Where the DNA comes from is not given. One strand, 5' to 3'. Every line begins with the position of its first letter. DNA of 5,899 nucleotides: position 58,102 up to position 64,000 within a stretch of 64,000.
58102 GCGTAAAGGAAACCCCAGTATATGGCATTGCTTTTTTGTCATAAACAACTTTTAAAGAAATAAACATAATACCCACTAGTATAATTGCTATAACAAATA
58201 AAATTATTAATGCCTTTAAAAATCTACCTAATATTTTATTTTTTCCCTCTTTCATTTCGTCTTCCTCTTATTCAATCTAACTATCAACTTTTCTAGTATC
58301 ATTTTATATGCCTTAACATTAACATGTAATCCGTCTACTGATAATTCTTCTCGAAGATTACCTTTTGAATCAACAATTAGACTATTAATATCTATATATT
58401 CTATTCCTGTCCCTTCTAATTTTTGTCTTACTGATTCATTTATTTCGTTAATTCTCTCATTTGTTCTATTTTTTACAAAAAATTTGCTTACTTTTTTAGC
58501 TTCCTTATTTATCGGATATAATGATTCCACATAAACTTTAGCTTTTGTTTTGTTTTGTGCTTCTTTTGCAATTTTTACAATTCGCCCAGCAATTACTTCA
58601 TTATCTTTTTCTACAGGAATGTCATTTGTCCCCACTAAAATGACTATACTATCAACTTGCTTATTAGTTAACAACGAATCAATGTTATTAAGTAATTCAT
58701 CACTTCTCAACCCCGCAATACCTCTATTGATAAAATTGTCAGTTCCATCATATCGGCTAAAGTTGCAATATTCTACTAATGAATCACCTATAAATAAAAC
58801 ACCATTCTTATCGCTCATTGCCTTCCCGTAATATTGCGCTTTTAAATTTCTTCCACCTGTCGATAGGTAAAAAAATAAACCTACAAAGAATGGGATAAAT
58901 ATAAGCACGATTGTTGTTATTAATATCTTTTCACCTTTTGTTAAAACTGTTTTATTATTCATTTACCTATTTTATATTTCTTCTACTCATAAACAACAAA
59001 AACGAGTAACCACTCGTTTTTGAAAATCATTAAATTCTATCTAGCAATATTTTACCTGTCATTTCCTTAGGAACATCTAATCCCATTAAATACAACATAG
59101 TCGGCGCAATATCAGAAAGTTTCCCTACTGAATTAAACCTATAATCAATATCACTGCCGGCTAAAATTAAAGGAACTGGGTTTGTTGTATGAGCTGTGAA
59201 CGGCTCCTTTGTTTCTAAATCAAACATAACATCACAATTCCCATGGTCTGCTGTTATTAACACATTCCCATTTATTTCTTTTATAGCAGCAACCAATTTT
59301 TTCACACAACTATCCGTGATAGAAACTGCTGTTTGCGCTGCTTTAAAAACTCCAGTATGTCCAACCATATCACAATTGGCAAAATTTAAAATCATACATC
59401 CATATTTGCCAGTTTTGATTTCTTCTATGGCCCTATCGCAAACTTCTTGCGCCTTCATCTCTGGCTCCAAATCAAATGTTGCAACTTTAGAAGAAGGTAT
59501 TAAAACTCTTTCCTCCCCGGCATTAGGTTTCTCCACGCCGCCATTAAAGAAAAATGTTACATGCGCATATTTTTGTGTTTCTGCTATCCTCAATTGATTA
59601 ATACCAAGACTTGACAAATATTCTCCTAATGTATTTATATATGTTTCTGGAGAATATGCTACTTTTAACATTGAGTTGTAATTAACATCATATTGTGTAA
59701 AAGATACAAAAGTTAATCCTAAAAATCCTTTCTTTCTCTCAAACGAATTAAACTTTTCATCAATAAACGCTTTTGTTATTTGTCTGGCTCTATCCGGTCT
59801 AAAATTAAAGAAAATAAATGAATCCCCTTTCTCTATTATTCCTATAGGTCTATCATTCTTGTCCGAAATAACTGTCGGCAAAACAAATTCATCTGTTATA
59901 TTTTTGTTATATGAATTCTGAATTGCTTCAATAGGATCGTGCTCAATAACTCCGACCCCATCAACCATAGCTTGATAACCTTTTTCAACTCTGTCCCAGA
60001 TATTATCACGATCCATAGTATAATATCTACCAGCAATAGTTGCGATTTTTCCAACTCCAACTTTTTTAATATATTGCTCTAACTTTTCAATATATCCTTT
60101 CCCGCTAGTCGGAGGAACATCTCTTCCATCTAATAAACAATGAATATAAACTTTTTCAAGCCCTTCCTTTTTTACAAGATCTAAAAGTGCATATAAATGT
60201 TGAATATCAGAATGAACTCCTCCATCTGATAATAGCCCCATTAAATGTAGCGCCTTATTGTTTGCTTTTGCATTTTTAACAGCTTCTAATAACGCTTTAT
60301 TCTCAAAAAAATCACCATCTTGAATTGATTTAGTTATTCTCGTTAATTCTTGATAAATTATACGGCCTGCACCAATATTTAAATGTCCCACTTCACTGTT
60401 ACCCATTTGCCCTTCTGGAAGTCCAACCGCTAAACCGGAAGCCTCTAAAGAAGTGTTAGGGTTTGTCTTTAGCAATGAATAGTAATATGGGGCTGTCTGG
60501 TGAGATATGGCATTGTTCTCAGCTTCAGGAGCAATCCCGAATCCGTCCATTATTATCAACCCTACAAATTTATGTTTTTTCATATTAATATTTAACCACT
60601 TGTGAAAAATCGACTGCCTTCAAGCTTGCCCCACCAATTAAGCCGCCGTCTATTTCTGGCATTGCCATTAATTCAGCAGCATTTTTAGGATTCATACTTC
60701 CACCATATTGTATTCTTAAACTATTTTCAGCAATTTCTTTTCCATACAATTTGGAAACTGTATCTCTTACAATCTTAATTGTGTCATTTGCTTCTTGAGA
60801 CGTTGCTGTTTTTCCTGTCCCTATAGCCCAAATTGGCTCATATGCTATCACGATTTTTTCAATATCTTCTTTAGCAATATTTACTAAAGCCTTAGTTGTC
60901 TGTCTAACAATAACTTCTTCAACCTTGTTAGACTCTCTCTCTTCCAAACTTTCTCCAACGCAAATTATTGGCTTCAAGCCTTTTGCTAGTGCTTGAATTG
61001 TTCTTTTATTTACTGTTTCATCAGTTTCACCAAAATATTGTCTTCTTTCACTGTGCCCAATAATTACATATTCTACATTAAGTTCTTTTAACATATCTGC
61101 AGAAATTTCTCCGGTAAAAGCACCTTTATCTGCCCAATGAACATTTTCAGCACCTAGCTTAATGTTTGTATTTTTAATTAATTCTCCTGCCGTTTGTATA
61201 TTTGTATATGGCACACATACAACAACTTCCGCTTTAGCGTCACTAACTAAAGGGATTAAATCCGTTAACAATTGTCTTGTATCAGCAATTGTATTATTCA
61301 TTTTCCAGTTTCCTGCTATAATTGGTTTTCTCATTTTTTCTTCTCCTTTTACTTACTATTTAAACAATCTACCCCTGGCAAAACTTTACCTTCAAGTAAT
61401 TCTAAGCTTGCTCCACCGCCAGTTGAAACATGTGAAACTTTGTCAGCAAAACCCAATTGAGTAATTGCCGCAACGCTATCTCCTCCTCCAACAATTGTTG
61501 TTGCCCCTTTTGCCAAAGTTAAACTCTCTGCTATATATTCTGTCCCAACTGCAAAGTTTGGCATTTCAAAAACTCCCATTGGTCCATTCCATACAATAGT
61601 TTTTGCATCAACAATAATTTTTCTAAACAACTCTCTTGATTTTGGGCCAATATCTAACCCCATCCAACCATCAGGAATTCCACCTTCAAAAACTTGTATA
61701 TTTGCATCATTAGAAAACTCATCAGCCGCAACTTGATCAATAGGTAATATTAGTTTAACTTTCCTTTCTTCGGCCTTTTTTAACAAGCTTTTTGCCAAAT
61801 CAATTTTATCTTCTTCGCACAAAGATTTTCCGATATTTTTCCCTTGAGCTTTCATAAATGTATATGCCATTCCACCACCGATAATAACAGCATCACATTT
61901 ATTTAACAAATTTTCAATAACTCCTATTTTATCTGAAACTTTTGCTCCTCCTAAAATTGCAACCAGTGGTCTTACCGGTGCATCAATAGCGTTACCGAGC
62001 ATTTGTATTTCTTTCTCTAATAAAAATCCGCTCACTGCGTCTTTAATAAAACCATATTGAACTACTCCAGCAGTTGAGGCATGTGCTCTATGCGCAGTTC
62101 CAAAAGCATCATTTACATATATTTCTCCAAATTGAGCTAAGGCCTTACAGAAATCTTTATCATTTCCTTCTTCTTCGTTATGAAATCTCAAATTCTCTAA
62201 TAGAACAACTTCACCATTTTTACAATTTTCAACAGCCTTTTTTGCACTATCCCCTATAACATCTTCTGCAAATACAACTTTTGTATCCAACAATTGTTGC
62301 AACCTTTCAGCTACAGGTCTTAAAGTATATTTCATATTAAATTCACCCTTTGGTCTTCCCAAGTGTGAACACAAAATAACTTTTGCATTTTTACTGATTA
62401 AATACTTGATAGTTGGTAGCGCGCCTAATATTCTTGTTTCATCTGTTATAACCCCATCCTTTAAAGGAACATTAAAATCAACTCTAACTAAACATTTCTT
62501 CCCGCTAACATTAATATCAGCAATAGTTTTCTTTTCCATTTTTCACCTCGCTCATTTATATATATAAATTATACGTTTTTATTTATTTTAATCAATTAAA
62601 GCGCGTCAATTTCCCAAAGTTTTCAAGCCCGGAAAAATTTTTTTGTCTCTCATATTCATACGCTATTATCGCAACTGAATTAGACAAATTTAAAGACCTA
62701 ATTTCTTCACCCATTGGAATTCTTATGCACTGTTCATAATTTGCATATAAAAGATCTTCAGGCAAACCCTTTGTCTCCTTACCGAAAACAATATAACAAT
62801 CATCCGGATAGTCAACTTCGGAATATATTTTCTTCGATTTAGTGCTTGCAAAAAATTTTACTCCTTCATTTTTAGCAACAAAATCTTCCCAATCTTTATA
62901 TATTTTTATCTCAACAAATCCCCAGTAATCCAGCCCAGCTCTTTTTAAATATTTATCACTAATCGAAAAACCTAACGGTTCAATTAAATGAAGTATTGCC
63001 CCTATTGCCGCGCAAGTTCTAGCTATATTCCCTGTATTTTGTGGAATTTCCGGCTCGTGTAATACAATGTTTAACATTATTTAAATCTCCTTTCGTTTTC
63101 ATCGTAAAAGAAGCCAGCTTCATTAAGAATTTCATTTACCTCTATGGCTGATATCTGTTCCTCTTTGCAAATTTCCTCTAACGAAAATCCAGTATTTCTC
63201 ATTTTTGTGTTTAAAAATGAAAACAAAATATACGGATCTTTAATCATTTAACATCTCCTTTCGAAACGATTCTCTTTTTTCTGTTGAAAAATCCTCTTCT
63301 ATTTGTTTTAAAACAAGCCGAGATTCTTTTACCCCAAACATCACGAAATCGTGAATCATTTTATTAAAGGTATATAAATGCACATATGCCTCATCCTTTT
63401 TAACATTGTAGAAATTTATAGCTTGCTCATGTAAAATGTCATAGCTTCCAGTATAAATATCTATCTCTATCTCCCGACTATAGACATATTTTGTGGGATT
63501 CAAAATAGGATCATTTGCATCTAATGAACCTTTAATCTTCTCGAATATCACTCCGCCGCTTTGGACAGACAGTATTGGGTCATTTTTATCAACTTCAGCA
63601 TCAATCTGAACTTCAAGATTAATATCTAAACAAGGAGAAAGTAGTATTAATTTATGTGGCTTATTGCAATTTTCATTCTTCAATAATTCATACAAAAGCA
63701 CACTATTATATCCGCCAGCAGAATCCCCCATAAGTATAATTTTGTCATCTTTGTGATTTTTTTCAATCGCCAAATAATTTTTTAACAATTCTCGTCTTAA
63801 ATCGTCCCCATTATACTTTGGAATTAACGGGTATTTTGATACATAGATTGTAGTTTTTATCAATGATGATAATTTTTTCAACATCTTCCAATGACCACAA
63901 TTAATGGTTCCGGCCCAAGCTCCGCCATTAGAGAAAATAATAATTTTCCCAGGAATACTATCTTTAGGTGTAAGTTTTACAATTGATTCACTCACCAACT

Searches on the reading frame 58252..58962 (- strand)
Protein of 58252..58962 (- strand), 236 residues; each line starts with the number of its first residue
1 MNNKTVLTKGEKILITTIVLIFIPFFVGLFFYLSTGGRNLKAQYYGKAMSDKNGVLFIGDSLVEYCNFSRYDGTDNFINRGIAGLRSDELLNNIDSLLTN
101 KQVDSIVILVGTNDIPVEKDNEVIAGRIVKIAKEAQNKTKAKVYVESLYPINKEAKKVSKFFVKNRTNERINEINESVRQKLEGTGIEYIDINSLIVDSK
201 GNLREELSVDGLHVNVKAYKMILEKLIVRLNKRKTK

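Call 72: search_protein_families(library=pfam, proteins=[window:58252-58962:-], max_evalue=0.00001)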
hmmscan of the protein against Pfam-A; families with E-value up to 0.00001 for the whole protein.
window:58252-58962:- (236 aa): 3 families
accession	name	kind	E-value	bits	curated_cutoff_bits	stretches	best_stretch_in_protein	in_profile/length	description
PF13472.12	Lipase_GDSL_2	-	1.2e-16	62.2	32.9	1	70-220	29-177/178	GDSL-like Lipase/Acylhydrolase family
PF00657.28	Lipase_GDSL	-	1.5e-11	45.3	23.6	1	56-225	25-207/208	GDSL-like Lipase/Acylhydrolase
PF04311.20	DUF459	-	2.5e-06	27.4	27.2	0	92-218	49-176/197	Protein of unknown function (DUF459)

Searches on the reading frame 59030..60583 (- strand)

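Call 72: search_protein_families(library=pfam, proteins=[window:59030-60583:-], max_evalue=0.00001)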
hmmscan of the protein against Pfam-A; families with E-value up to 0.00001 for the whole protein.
window:59030-60583:- (517 aa): 2 families
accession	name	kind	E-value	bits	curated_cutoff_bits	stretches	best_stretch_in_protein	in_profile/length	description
PF06415.18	iPGM_N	-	6e-90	300.9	27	1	83-299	1-216/217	BPG-independent PGAM N-terminus (iPGM_N)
PF01676.23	Metalloenzyme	-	5.7e-77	259.1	24.3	1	7-503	3-251/252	Metalloenzyme superfamily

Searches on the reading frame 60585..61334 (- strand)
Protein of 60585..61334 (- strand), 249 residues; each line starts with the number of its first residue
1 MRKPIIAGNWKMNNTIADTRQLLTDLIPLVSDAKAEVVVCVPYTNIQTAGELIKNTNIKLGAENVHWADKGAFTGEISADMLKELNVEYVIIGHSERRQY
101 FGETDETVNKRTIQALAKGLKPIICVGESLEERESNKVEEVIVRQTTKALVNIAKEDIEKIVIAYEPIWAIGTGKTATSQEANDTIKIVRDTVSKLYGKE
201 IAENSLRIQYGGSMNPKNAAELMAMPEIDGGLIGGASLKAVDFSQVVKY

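Call 72: search_protein_families(library=pfam, proteins=[window:60585-61334:-], max_evalue=0.00001)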
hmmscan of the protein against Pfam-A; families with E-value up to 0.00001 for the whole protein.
window:60585-61334:- (249 aa): 1 family
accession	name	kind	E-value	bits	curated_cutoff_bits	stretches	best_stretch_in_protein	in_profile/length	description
PF00121.24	TIM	-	1.8e-95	319.6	20.1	1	4-248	1-243/245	Triosephosphate isomerase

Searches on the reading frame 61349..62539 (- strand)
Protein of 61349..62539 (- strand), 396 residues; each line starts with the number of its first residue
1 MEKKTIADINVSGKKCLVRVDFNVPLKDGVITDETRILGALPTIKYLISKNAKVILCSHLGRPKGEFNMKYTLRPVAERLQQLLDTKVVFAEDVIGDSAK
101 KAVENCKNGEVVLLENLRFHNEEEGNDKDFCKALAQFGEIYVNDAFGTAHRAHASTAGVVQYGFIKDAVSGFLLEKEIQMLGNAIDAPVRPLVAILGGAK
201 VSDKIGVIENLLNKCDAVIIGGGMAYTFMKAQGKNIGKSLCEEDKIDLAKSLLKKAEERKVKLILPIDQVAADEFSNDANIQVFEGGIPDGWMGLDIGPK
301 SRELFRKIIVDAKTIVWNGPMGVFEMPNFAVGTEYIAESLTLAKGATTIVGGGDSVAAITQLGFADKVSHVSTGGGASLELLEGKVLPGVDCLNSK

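Call 72: search_protein_families(library=pfam, proteins=[window:61349-62539:-], max_evalue=0.00001)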
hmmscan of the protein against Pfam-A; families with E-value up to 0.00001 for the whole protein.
window:61349-62539:- (396 aa): 1 family
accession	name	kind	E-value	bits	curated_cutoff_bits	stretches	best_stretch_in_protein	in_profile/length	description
PF00162.24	PGK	-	1.9e-162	541.1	27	1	6-385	1-379/379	Phosphoglycerate kinase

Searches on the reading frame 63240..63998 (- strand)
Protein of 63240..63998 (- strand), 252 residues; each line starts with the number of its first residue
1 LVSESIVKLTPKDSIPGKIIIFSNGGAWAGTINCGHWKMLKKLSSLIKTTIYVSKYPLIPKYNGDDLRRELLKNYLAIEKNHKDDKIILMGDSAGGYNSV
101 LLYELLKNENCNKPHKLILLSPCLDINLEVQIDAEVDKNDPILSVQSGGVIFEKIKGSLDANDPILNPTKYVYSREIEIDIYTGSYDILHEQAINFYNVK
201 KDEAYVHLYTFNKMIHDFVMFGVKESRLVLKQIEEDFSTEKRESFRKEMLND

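Call 72: search_protein_families(library=pfam, proteins=[window:63240-63998:-], max_evalue=0.00001)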
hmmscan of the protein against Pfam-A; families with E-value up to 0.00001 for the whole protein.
window:63240-63998:- (252 aa): 2 families
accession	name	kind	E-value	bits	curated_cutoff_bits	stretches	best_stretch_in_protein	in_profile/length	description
PF07859.19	Abhydrolase_3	-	1.2e-16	61.5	25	1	21-219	2-209/210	alpha/beta hydrolase fold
PF10340.15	Say1_Mug180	-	6.8e-08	32.2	21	1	18-129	123-240/374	Steryl acetyl hydrolase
